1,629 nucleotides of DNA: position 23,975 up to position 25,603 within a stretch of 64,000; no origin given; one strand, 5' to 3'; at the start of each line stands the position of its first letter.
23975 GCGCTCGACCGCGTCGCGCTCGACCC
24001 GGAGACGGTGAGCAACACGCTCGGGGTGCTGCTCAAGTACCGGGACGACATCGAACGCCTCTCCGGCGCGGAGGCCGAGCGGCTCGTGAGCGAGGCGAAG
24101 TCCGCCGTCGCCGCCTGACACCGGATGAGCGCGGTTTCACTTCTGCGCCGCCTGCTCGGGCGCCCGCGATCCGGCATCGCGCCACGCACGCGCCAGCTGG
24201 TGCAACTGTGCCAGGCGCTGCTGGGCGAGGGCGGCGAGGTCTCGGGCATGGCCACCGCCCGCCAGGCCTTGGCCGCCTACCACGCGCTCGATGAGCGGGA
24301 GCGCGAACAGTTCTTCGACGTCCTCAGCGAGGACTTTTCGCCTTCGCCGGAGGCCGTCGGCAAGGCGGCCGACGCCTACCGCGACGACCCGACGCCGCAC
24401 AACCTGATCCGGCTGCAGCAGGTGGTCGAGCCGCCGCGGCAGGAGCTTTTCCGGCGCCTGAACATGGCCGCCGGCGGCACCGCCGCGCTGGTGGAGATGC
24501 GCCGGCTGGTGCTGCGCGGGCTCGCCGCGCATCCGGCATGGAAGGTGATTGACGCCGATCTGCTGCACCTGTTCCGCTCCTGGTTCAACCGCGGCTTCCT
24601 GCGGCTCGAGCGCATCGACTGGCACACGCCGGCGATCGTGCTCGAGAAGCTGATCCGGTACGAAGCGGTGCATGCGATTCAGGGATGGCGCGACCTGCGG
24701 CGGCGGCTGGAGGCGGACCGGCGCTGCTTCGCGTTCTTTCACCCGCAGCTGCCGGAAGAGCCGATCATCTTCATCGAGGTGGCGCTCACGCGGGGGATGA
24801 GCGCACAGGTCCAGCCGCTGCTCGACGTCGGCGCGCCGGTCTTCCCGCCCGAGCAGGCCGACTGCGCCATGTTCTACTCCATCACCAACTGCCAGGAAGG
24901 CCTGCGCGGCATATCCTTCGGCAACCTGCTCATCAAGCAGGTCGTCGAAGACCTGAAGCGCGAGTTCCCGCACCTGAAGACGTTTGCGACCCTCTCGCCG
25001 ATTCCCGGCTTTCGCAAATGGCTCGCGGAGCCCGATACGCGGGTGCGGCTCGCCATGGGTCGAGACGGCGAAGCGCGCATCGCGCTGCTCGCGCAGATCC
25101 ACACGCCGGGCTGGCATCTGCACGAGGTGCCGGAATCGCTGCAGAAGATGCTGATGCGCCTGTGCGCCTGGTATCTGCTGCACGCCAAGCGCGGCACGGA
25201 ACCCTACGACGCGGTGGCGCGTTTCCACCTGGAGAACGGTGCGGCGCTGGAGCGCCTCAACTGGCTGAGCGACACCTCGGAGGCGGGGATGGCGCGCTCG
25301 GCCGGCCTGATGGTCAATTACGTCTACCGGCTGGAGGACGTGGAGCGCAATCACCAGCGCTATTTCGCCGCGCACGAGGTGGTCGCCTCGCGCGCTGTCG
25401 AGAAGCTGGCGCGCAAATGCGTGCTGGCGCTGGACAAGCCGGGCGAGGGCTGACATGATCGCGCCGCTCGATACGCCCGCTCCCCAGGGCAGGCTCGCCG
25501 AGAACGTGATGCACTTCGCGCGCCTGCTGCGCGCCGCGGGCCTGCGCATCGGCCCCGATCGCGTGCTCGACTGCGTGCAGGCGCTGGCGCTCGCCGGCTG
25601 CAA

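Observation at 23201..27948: cox accessory operon interrupted by a malonyl-CoA decarboxylase and extended by an AlaX tRNA-editing gene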

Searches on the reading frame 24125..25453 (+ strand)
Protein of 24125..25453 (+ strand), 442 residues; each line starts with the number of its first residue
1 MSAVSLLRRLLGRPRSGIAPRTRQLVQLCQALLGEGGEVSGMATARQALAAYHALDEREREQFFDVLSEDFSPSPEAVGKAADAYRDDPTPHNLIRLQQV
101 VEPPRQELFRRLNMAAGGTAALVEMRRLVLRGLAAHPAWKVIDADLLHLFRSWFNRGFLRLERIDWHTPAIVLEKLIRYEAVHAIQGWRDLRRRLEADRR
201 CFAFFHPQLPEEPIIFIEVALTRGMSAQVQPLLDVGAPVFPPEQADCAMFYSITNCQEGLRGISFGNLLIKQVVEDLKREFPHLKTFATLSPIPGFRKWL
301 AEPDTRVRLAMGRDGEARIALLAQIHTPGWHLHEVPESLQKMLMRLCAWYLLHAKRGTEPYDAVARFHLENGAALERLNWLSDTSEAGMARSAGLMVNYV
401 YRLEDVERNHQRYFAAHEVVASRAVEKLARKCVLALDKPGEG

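Call 4: search_protein_families(library=pfam, proteins=[window:24125-25453:+])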
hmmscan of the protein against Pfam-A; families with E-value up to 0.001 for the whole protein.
window:24125-25453:+ (442 aa): 2 families
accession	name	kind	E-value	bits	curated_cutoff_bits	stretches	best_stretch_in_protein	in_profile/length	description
PF05292.17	MCD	-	1.6e-103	346.2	23.2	1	157-401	1-252/253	Malonyl-CoA decarboxylase C-terminal domain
PF17408.7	MCD_N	-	2.4e-24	85.7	22.4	1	71-154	1-85/85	Malonyl-CoA decarboxylase N-terminal domain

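Call 5: search_protein_families(library=ncbifam, proteins=[window:24125-25453:+])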
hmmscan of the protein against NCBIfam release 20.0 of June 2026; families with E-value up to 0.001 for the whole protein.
window:24125-25453:+ (442 aa): 0 families

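Call 7: find_homologous_proteins(query=window:24125-25453:+)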
Query window:24125-25453:+ (442 aa): 7998 proteins with E <= 0.001 among 8000 candidates; the best 120 are listed.
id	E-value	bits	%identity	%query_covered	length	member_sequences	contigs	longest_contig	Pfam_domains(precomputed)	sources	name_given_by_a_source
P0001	3.7e-282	954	95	100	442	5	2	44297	PF05292.18,PF17408.8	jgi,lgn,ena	-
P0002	2.4e-231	786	79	98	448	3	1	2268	PF05292.18,PF17408.8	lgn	-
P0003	4.3e-228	776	78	98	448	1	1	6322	PF05292.18,PF17408.8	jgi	-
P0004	4.5e-228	776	78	100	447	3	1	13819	PF05292.18,PF17408.8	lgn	-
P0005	1.0e-227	774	78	98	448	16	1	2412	PF05292.18,PF17408.8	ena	-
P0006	1.3e-226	771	78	99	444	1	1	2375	PF05292.18,PF17408.8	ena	-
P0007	1.3e-226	771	78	98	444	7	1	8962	PF05292.18,PF17408.8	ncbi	-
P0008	1.7e-226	770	78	98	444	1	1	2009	PF05292.18,PF17408.8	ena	-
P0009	1.7e-226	770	78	100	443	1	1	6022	PF05292.18,PF17408.8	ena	-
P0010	2.0e-226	770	78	100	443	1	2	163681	PF05292.18,PF17408.8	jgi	jgi:malonyl-CoA decarboxylase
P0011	4.7e-226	769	77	98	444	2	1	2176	PF05292.18,PF17408.8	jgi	jgi:malonyl-CoA decarboxylase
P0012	5.4e-226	769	78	98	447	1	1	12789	PF05292.18,PF17408.8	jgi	jgi:malonyl-CoA decarboxylase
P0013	5.5e-226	769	78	98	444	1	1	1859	PF05292.18,PF17408.8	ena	-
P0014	5.8e-226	769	77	98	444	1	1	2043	PF05292.18,PF17408.8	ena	-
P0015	9.6e-226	768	77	100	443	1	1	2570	PF05292.18,PF17408.8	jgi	-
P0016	1.1e-225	768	77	98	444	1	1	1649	PF05292.18,PF17408.8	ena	-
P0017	2.0e-225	767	78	98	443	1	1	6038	PF05292.18,PF17408.8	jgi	jgi:malonyl-CoA decarboxylase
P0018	2.2e-225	767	76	100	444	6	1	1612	PF05292.18,PF17408.8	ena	-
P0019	2.7e-225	766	78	98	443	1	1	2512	PF05292.18,PF17408.8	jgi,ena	-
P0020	4.6e-225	766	78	98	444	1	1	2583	PF05292.18,PF17408.8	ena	-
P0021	6.2e-225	765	77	98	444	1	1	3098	PF05292.18,PF17408.8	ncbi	-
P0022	6.4e-225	765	77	98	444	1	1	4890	PF05292.18,PF17408.8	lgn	-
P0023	9.0e-225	765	78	98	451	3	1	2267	PF05292.18,PF17408.8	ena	-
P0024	1.6e-224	764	78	98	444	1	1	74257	PF05292.18,PF17408.8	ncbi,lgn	-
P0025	1.7e-224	764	78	98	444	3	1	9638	PF05292.18,PF17408.8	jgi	-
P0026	1.9e-224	764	78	98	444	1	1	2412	PF05292.18,PF17408.8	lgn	-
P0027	3.1e-224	763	77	98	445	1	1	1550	PF05292.18,PF17408.8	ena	-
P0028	3.1e-224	763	78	99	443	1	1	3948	PF05292.18,PF17408.8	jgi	jgi:malonyl-CoA decarboxylase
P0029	4.3e-224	762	78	98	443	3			PF05292.18,PF17408.8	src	-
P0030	5.4e-224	762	77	99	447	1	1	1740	PF05292.18,PF17408.8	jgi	jgi:malonyl-CoA decarboxylase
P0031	6.2e-224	762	78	98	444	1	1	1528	PF05292.18,PF17408.8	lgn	-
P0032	6.5e-224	762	77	98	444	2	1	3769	PF05292.18,PF17408.8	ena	-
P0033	7.2e-224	762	78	98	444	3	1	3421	PF05292.18,PF17408.8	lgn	-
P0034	7.3e-224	762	78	98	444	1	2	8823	PF05292.18,PF17408.8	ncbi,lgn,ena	-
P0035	7.9e-224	762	77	99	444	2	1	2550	PF05292.18,PF17408.8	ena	-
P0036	1.0e-223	761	77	98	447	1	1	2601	PF05292.18,PF17408.8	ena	-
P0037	2.2e-223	760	77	98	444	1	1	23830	PF05292.18,PF17408.8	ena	-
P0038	2.4e-223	760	77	98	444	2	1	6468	PF05292.18,PF17408.8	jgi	jgi:malonyl-CoA decarboxylase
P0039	2.5e-223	760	78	98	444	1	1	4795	PF05292.18,PF17408.8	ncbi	-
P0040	4.8e-223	759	76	98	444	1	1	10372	PF05292.18,PF17408.8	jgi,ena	-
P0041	5.6e-223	759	77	99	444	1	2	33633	PF05292.18,PF17408.8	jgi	jgi:malonyl-CoA decarboxylase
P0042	6.0e-223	759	77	98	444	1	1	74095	PF05292.18,PF17408.8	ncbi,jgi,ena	jgi:malonyl-CoA decarboxylase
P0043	6.3e-223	759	77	99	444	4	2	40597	PF05292.18,PF17408.8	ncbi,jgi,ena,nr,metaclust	ncbi:MAG: hypothetical protein A2W21_08490 [Betaproteobacteria bacterium RBG_16_66_20]|nr:MAG: hypot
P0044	6.9e-223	759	77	98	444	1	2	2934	PF05292.18,PF17408.8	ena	-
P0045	1.0e-222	758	76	98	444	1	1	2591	PF05292.18,PF17408.8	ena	-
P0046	1.5e-222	757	77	98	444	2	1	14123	PF05292.18,PF17408.8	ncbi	-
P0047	1.6e-222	757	77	98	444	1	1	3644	PF05292.18,PF17408.8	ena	-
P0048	1.9e-222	757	76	99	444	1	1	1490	PF05292.18,PF17408.8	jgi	-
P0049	2.5e-222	757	77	98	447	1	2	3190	PF05292.18,PF17408.8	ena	-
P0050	2.7e-222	757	77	98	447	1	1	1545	PF05292.18,PF17408.8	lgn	-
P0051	3.1e-222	756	77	99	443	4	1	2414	PF05292.18,PF17408.8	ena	-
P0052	3.9e-222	756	78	99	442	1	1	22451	PF05292.18,PF17408.8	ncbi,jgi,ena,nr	ncbi:MAG TPA: malonyl-CoA decarboxylase [Burkholderiales bacterium]|nr:malonyl-CoA decarboxylase [Bu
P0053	4.4e-222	756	76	100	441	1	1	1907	PF05292.18,PF17408.8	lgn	-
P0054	4.7e-222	756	77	99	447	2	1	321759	PF05292.18,PF17408.8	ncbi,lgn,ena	-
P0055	4.7e-222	756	77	99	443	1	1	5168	PF05292.18,PF17408.8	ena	-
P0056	5.5e-222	756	77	98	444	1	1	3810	PF05292.18,PF17408.8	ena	-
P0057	6.3e-222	755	77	99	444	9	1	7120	PF05292.18,PF17408.8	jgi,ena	-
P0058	7.5e-222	755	77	93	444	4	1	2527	PF05292.18,PF17408.8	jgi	jgi:malonyl-CoA decarboxylase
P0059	7.8e-222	755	77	99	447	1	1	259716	PF05292.18,PF17408.8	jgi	jgi:malonyl-CoA decarboxylase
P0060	8.7e-222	755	77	98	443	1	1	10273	PF05292.18,PF17408.8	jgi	jgi:malonyl-CoA decarboxylase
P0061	1.1e-221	755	75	100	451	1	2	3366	PF05292.18,PF17408.8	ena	-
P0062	1.8e-221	754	78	98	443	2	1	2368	PF05292.18,PF17408.8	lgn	-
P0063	2.3e-221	754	77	98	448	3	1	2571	PF05292.18,PF17408.8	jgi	jgi:malonyl-CoA decarboxylase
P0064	2.3e-221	754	77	98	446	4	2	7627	PF05292.18,PF17408.8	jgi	jgi:malonyl-CoA decarboxylase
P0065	2.3e-221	754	76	99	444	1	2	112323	PF05292.18,PF17408.8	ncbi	ncbi:MAG: malonyl-CoA decarboxylase [Burkholderiales bacterium]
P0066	2.7e-221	753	77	98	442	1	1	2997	PF05292.18,PF17408.8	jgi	-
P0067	3.0e-221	753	76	98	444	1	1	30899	PF05292.18,PF17408.8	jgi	jgi:malonyl-CoA decarboxylase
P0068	3.8e-221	753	77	98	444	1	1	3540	PF05292.18,PF17408.8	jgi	jgi:malonyl-CoA decarboxylase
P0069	3.9e-221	753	77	99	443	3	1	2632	PF05292.18,PF17408.8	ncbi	-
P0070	6.0e-221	752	76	99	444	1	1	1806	PF05292.18,PF17408.8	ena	-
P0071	6.1e-221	752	76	98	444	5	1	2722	PF05292.18,PF17408.8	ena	-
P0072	6.5e-221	752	76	99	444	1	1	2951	PF05292.18,PF17408.8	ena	-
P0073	7.6e-221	752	76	98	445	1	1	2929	PF05292.18,PF17408.8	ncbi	-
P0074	9.5e-221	751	76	98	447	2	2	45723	PF05292.18,PF17408.8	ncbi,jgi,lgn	ncbi:MAG TPA: malonyl-CoA decarboxylase [Burkholderiales bacterium]|jgi:malonyl-CoA decarboxylase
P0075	1.3e-220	751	75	99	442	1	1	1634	PF05292.18,PF17408.8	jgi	jgi:malonyl-CoA decarboxylase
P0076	2.0e-220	750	77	98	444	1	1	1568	PF05292.18,PF17408.8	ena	-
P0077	2.9e-220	750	76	99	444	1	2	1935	PF05292.18,PF17408.8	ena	-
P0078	4.9e-220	749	76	98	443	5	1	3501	PF05292.18,PF17408.8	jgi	jgi:malonyl-CoA decarboxylase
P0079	7.5e-220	749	77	98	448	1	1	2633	PF05292.18,PF17408.8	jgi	jgi:malonyl-CoA decarboxylase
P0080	9.9e-220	748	76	98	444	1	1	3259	PF05292.18,PF17408.8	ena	-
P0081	1.0e-219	748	76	99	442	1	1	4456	PF05292.18,PF17408.8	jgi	-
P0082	1.2e-219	748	77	98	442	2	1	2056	PF05292.18,PF17408.8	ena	-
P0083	1.6e-219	747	76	98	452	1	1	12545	PF05292.18,PF17408.8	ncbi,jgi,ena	jgi:malonyl-CoA decarboxylase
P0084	1.7e-219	747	76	99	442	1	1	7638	PF05292.18,PF17408.8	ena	-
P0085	3.3e-219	746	77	98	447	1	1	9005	PF05292.18,PF17408.8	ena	-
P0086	5.7e-219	746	75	100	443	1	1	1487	PF05292.18,PF17408.8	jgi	jgi:malonyl-CoA decarboxylase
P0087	6.1e-219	746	76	98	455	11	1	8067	PF05292.18,PF17408.8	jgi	jgi:malonyl-CoA decarboxylase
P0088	6.4e-219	745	76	98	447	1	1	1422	PF05292.18,PF17408.8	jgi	jgi:malonyl-CoA decarboxylase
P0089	7.6e-219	745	75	98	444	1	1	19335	PF05292.18,PF17408.8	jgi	jgi:malonyl-CoA decarboxylase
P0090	8.3e-219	745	75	98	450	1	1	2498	PF05292.18,PF17408.8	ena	-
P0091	8.4e-219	745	76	98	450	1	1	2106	PF05292.18,PF17408.8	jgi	-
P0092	8.8e-219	745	77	98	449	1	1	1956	PF05292.18,PF17408.8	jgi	-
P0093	1.7e-218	744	77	94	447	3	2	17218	PF05292.18,PF17408.8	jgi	-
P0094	2.0e-218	744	75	100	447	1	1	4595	PF05292.18,PF17408.8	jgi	jgi:malonyl-CoA decarboxylase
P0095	2.1e-218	744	74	99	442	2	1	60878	PF05292.18,PF17408.8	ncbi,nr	ncbi:MAG: malonyl-CoA decarboxylase [Betaproteobacteria bacterium]|nr:malonyl-CoA decarboxylase [Bet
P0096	2.3e-218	744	74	99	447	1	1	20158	PF05292.18,PF17408.8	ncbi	ncbi:MAG: malonyl-CoA decarboxylase [Pseudomonadota bacterium]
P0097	2.7e-218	743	76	98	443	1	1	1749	PF05292.18,PF17408.8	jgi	jgi:malonyl-CoA decarboxylase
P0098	3.5e-218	743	75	100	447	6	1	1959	PF05292.18,PF17408.8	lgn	-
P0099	4.7e-218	743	74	100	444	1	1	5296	PF05292.18,PF17408.8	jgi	jgi:malonyl-CoA decarboxylase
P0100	8.3e-218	742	74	98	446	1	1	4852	PF05292.18,PF17408.8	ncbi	-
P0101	9.6e-218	742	75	99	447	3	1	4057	PF05292.18,PF17408.8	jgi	jgi:malonyl-CoA decarboxylase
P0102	1.1e-217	741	76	98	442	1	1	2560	PF05292.18,PF17408.8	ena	-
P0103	1.3e-217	741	76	98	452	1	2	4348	PF05292.18,PF17408.8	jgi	jgi:malonyl-CoA decarboxylase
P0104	1.3e-217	741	75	98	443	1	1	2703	PF05292.18,PF17408.8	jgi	jgi:malonyl-CoA decarboxylase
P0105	1.4e-217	741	75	100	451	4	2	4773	PF05292.18,PF17408.8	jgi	jgi:malonyl-CoA decarboxylase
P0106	1.4e-217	741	76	98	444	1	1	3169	PF05292.18,PF17408.8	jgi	jgi:malonyl-CoA decarboxylase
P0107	2.3e-217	740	75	99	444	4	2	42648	PF05292.18,PF17408.8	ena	-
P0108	2.4e-217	740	75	98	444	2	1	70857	PF05292.18,PF17408.8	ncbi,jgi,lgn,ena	jgi:malonyl-CoA decarboxylase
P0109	2.5e-217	740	76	99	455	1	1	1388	PF05292.18,PF17408.8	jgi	jgi:malonyl-CoA decarboxylase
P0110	2.5e-217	740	75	99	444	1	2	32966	PF05292.18,PF17408.8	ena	-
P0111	2.8e-217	740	75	98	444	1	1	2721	PF05292.18,PF17408.8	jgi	jgi:malonyl-CoA decarboxylase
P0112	2.9e-217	740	76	98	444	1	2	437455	PF05292.18,PF17408.8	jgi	jgi:malonyl-CoA decarboxylase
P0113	3.4e-217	740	74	99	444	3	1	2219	PF05292.18,PF17408.8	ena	-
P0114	4.1e-217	740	74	98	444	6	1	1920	PF05292.18,PF17408.8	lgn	-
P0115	4.1e-217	739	75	98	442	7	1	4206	PF05292.18,PF17408.8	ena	-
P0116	5.3e-217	739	75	100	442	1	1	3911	PF05292.18,PF17408.8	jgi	-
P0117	7.4e-217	739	75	98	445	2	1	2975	PF05292.18,PF17408.8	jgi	jgi:malonyl-CoA decarboxylase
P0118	1.2e-216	738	77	98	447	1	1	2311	PF05292.18,PF17408.8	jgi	jgi:malonyl-CoA decarboxylase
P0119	1.8e-216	737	76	98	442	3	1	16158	PF05292.18,PF17408.8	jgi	jgi:malonyl-CoA decarboxylase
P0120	2.8e-216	737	74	100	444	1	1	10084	PF05292.18,PF17408.8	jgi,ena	-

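Call 8: find_encoding_contigs(protein=P0001, flank=10000, max_places=3)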
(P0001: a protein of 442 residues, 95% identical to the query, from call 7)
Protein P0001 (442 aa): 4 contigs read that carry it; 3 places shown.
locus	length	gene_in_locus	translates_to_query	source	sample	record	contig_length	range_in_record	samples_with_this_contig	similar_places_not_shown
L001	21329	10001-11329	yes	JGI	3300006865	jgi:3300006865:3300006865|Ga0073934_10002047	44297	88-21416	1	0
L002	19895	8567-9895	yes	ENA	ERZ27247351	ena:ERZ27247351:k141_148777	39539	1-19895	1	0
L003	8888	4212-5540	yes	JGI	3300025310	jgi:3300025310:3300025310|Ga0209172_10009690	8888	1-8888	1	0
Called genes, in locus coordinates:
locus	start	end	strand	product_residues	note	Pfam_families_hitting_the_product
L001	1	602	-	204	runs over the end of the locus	PF00677:Lum_binding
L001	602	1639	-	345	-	PF00383:dCMP_cyt_deam_1, PF14437:MafB19-deam (weak), PF01872:RibD_C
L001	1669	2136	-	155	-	PF22811:Zn_ribbon_NrdR, PF03477:ATP-cone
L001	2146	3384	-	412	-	PF00464:SHMT, PF00155:Aminotran_1_2, PF01212:Beta_elim_lyase (weak)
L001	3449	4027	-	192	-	PF12804:NTP_transf_3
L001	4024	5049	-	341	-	PF02625:XdhC_CoxI, PF13478:XdhC_C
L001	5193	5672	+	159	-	PF00111:Fer2 (weak), PF01799:Fer2_2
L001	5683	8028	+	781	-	PF01315:Ald_Xan_dh_C, PF02738:MoCoBD_1, PF20256:MoCoBD_2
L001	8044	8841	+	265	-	PF00941:FAD_binding_5, PF03450:CO_deh_flav_C (weak)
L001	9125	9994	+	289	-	PF00004:AAA (weak), PF07726:AAA_3 (faint), PF07728:AAA_5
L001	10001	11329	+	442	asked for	PF17408:MCD_N, PF05292:MCD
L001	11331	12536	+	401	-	PF05762:VWA_CoxE, PF13519:VWA_2 (weak)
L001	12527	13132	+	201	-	PF06240:COXG, PF10604:Polyketide_cyc2, PF03364:Polyketide_cyc (faint)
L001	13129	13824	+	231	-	PF01411:tRNA-synt_2c, PF07973:tRNA_SAD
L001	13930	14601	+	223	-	-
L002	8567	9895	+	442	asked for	PF17408:MCD_N, PF05292:MCD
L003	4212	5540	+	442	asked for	PF17408:MCD_N, PF05292:MCD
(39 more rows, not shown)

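Call 9: find_encoding_contigs(protein=P0054, flank=10000, max_places=2)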
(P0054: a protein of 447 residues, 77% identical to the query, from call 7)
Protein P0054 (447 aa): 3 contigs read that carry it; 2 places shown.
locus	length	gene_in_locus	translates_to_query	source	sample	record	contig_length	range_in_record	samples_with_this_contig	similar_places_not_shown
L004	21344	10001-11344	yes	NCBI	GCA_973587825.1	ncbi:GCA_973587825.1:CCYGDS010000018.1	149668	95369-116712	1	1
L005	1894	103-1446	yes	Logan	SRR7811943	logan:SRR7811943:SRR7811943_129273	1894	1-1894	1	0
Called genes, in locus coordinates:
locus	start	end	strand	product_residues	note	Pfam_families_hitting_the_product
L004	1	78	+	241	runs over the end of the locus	PF01569:PAP2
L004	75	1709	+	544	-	PF08019:EptA_B_N, PF00884:Sulfatase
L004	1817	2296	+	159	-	PF00111:Fer2 (weak), PF01799:Fer2_2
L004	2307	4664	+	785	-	PF01315:Ald_Xan_dh_C, PF02738:MoCoBD_1, PF20256:MoCoBD_2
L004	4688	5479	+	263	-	PF00941:FAD_binding_5, PF03450:CO_deh_flav_C (weak)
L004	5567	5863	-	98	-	PF08734:GYD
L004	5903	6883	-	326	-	PF04392:ABC_sub_bind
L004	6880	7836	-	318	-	PF04392:ABC_sub_bind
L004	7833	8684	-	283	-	PF04392:ABC_sub_bind, PF13458:Peripla_BP_6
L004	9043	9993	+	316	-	PF00004:AAA, PF07726:AAA_3 (faint), PF07728:AAA_5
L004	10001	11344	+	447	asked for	PF17408:MCD_N, PF05292:MCD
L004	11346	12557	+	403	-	PF05762:VWA_CoxE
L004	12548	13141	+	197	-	PF06240:COXG, PF10604:Polyketide_cyc2 (weak)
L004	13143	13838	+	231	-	PF01411:tRNA-synt_2c (weak), PF07973:tRNA_SAD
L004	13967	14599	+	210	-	-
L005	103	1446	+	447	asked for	PF17408:MCD_N, PF05292:MCD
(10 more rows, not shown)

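Call 11: search_solved_structures(query=window:24125-25453:+, show_alignments=1)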
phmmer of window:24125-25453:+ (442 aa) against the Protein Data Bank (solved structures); distinct sequences matched with E-value up to 0.001: 5.
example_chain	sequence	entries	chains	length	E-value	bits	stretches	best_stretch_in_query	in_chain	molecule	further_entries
4ksa_A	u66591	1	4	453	5.9e-124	417.6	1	23-429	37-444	Malonyl-CoA decarboxylase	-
4ksf_A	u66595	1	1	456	8.1e-117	394.1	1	25-432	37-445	Malonyl-CoA decarboxylase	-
4ks9_A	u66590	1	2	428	2.2e-80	274.1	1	32-429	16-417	Malonyl-CoA decarboxylase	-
4f0x_A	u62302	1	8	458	1.1e-67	232.2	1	96-428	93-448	Malonyl-CoA decarboxylase, mitochondrial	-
2ygw_A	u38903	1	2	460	3e-67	230.7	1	96-428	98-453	MALONYL-COA DECARBOXYLASE, MITOCHONDRIAL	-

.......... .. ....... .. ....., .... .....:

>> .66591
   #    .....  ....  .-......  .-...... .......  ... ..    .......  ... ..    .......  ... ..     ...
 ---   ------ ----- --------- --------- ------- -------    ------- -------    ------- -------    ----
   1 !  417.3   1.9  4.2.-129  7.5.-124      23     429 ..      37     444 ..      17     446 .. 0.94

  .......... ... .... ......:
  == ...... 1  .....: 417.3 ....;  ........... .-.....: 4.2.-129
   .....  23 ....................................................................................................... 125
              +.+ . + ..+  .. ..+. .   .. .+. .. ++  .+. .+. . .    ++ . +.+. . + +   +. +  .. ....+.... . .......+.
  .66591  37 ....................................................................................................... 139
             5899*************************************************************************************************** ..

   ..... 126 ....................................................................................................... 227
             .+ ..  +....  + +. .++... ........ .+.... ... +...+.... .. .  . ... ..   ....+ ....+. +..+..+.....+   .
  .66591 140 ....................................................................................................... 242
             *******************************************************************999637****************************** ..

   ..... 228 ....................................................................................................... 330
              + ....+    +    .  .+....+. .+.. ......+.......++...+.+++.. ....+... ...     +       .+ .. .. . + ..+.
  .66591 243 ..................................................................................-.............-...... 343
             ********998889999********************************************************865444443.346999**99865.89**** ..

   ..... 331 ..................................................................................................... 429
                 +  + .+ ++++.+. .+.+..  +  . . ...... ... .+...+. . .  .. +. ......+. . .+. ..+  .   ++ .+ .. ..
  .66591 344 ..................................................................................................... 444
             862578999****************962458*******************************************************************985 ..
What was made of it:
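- On Malonyl-CoA decarboxylase (Pfam PF17408 + PF05292; MLYCD/MatA family): The protein aligns end to end with PDB 4KSA, 4KSF and 4KS9 (call 11).
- Checked: 24125-25453: malonyl-CoA decarboxylase (MCD_N plus MCD, E 1.6e-103; PDB 4KSA E 5.9e-124, call 11).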

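Call 23: find_encoding_contigs(protein=P0096, flank=10000, max_places=1)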
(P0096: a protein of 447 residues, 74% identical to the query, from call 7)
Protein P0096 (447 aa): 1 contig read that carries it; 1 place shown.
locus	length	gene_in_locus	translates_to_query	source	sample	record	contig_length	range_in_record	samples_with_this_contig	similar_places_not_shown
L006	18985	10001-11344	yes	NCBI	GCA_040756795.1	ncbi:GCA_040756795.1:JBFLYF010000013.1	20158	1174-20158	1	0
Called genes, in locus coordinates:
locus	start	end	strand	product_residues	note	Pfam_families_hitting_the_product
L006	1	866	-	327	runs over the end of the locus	PF04392:ABC_sub_bind, PF13458:Peripla_BP_6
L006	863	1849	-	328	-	PF04392:ABC_sub_bind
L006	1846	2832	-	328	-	PF04392:ABC_sub_bind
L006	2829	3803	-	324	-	PF04392:ABC_sub_bind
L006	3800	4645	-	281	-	PF04392:ABC_sub_bind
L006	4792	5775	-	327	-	PF04392:ABC_sub_bind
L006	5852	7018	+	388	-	PF13173:AAA_14, PF13635:DUF4143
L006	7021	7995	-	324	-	PF04392:ABC_sub_bind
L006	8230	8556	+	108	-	PF13560:HTH_31, PF01381:HTH_3, PF12844:HTH_19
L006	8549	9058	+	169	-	-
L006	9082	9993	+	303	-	PF00004:AAA, PF07726:AAA_3 (faint), PF07728:AAA_5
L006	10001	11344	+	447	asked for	PF17408:MCD_N, PF05292:MCD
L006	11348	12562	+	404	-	PF05762:VWA_CoxE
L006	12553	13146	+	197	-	PF06240:COXG, PF10604:Polyketide_cyc2 (weak)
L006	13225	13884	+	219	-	PF00211:Guanylate_cyc (weak)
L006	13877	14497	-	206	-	PF01323:DSBA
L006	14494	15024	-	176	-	PF08123:DOT1 (weak), PF02353:CMAS (weak), PF06325:PrmA (weak), PF01170:UPF0020 (faint), PF13847:Methyltransf_31, PF13649:Methyltransf_25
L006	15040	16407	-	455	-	PF01523:PmbA_TldD_1st, PF19290:PmbA_TldD_2nd, PF19289:PmbA_TldD_3rd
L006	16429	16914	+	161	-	PF04751:DarP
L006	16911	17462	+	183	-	PF00994:MoCF_biosynth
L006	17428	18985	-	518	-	PF00873:ACR_tran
